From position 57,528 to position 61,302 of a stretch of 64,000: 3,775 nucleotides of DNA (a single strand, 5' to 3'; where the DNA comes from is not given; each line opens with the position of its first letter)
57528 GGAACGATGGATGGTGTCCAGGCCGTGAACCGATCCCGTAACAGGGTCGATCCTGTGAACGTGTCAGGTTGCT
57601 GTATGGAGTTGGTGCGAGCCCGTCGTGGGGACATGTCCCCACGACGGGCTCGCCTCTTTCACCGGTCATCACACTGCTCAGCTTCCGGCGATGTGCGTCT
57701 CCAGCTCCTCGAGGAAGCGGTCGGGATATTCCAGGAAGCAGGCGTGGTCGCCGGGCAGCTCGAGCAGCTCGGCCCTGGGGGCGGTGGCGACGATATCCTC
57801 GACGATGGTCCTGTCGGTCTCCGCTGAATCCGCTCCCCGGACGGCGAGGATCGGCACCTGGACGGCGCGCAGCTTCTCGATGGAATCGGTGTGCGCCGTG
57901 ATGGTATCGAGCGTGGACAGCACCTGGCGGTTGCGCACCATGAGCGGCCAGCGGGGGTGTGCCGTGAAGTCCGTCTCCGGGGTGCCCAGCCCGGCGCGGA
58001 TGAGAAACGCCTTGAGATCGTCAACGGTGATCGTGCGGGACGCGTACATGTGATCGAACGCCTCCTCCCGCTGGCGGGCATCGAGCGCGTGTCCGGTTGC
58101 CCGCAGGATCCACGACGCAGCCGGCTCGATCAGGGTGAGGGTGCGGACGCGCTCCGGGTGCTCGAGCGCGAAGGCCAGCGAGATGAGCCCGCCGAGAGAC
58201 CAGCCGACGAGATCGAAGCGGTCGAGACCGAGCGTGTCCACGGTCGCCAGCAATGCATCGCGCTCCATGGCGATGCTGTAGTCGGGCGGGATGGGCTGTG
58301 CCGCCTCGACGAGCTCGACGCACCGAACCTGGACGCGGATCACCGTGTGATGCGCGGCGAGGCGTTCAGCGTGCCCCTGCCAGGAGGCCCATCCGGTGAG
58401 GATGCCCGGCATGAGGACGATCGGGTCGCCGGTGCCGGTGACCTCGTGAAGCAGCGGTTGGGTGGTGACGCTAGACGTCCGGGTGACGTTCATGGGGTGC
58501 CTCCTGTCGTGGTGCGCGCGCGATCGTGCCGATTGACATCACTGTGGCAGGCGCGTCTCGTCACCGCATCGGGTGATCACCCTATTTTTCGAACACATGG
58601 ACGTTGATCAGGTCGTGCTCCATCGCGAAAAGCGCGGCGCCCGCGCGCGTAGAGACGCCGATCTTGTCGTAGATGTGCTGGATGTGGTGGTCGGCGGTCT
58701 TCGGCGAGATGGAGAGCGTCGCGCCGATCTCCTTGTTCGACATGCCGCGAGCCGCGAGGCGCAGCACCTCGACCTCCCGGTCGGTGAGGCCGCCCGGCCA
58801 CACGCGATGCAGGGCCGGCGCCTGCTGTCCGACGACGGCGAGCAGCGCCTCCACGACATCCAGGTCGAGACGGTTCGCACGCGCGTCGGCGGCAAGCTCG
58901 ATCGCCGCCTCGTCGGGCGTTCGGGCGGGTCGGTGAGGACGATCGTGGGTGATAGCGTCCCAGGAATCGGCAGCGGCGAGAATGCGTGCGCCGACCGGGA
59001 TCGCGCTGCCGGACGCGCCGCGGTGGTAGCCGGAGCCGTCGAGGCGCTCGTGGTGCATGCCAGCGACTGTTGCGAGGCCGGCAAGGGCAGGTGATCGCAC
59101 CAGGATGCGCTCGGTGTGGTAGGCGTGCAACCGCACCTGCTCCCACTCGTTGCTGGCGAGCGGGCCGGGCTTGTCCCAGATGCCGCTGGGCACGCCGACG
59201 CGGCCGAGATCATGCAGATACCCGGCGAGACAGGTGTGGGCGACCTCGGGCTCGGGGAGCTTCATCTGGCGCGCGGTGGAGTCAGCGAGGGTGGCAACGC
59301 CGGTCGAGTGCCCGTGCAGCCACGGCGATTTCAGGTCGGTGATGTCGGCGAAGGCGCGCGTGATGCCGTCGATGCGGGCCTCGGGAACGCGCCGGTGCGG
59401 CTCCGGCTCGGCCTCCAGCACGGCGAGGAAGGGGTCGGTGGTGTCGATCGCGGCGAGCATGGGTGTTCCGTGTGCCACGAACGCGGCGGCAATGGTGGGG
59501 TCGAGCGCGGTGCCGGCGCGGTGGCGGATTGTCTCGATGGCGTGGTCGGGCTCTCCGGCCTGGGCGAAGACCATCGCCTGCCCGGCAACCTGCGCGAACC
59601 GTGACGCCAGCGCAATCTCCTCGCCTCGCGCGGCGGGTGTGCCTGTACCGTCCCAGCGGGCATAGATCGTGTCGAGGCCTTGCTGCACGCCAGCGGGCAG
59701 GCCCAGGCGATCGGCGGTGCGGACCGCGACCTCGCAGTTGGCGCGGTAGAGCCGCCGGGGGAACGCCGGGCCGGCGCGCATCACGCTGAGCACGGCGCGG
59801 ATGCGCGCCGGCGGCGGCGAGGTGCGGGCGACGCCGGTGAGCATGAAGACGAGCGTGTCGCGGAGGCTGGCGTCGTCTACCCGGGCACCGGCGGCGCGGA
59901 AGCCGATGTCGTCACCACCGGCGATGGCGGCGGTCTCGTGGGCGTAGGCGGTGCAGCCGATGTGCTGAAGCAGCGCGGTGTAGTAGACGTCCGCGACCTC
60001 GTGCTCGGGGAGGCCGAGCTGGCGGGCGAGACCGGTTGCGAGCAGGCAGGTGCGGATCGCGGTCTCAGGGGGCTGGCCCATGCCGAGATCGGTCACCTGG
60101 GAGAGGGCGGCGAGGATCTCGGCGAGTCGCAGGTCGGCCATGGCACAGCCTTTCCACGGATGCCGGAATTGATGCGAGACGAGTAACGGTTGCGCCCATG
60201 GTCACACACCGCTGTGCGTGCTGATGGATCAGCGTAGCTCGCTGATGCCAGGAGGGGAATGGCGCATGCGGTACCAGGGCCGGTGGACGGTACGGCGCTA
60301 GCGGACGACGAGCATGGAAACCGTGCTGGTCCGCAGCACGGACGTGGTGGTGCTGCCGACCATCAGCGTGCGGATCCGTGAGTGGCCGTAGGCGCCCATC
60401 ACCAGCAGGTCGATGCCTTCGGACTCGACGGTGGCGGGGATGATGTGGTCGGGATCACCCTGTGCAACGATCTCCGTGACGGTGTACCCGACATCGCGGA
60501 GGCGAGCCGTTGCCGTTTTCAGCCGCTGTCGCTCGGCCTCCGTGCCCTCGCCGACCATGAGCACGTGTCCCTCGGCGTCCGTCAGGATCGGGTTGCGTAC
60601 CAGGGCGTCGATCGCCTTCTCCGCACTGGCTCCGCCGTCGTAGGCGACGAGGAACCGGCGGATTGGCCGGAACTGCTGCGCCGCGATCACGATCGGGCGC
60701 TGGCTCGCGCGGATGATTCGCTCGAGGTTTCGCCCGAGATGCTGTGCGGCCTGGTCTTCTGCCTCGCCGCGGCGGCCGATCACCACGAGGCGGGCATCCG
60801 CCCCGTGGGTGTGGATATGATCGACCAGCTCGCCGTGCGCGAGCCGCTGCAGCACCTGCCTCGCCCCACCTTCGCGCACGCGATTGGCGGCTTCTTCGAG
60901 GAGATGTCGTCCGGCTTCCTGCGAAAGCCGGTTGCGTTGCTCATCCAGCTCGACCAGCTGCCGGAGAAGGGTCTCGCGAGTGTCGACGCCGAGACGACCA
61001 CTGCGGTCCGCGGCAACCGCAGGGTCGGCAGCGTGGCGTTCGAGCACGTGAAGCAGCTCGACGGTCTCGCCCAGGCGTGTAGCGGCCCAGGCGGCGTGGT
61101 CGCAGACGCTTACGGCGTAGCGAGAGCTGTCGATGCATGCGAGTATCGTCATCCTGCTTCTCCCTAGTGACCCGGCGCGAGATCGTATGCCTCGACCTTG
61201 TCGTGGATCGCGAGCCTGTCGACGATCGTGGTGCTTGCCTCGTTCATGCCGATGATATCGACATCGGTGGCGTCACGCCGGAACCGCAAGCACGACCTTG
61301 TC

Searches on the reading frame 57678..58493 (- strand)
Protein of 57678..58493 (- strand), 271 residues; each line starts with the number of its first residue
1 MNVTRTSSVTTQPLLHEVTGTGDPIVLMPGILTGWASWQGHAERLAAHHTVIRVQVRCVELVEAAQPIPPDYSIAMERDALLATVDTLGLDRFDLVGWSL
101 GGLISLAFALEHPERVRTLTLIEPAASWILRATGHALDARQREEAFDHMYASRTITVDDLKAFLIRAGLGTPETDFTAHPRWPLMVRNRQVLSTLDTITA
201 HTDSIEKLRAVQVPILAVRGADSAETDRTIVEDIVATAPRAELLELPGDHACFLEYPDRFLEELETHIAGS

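Call 96: search_protein_families(library=pfam, proteins=[window:57678-58493:-], max_evalue=0.00001)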
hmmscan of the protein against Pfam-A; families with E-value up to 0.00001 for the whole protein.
window:57678-58493:- (271 aa): 2 families
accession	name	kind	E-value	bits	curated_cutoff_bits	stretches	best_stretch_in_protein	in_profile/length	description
PF00561.26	Abhydrolase_1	-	5.4e-16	59.4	25.8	1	24-140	2-114/245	alpha/beta hydrolase fold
PF12697.13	Abhydrolase_6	-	2.7e-13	51.5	26.3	1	25-262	1-216/217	Alpha/beta hydrolase family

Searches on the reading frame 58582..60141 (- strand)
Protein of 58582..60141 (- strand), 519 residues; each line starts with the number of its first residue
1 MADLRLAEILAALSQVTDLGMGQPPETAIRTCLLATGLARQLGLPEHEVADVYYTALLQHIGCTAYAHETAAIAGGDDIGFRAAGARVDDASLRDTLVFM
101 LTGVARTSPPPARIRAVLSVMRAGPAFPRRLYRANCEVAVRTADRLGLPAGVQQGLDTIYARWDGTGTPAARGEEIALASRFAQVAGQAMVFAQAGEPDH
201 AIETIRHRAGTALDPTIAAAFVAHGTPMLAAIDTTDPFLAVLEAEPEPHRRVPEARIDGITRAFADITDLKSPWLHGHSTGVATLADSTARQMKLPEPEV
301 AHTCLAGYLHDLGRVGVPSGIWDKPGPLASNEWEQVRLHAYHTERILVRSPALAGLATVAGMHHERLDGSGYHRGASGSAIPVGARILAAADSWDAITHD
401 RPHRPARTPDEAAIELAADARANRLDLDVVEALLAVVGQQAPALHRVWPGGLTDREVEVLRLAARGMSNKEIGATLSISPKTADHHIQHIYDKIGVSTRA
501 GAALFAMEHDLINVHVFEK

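Call 92: list_cluster_members(proteins=[window:58582-60141:-, window:40970-42541:-, window:61273-62655:-, window:43735-45000:-, window:16436-17875:+, window:34730-35827:-, window:62826-63845:-, window:24284-25603:+, window:51721-52551:+, window:45885-46679:-])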
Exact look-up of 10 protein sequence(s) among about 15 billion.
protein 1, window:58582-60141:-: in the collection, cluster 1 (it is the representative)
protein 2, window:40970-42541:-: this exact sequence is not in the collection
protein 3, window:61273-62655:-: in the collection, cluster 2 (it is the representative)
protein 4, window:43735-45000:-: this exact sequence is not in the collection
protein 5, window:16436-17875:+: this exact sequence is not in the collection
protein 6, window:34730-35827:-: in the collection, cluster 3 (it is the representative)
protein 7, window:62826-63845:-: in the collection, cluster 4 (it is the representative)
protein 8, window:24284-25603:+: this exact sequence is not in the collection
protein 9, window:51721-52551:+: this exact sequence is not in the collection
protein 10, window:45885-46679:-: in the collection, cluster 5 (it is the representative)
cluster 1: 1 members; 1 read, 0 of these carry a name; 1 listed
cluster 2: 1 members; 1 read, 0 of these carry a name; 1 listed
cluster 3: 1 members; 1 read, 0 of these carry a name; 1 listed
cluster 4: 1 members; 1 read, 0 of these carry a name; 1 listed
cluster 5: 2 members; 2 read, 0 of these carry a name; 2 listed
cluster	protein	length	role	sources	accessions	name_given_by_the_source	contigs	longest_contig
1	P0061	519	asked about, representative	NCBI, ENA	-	-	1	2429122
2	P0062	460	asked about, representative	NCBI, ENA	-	-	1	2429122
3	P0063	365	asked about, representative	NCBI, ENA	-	-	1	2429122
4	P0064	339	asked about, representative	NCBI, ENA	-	-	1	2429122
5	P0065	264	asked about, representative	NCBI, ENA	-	-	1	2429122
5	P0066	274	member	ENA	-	-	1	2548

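Call 96: search_protein_families(library=pfam, proteins=[window:58582-60141:-], max_evalue=0.00001)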
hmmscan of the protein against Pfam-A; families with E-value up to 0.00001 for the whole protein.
window:58582-60141:- (519 aa): 4 families
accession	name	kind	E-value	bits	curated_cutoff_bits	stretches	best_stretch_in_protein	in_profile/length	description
PF13487.12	HD_5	-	2.9e-41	141.5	27.2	1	263-428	2-169/170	HD domain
PF00196.25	GerE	-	4.8e-16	58.6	23.5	1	452-506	3-57/57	Bacterial regulatory proteins, luxR family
PF01966.28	HD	-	1.6e-11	44.9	22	1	277-396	3-115/116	HD domain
PF08668.18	HDOD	-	9.7e-07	28.9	22.9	0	269-324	91-142/196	HDOD domain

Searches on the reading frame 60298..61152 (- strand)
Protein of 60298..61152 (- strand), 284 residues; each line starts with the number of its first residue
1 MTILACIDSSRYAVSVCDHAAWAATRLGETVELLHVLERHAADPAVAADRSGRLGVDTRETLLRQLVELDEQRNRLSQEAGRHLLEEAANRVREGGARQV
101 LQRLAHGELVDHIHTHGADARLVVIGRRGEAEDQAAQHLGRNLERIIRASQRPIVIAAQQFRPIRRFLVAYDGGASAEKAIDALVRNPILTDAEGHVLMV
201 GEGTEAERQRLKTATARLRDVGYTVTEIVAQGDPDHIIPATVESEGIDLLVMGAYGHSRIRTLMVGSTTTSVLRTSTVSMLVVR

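Call 96: search_protein_families(library=pfam, proteins=[window:60298-61152:-], max_evalue=0.00001)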
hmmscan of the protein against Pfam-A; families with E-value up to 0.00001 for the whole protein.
window:60298-61152:- (284 aa): 1 family
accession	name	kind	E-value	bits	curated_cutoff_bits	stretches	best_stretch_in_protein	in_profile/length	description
PF00582.32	Usp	-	3.7e-29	102.5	24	2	166-284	4-141/141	Universal stress protein family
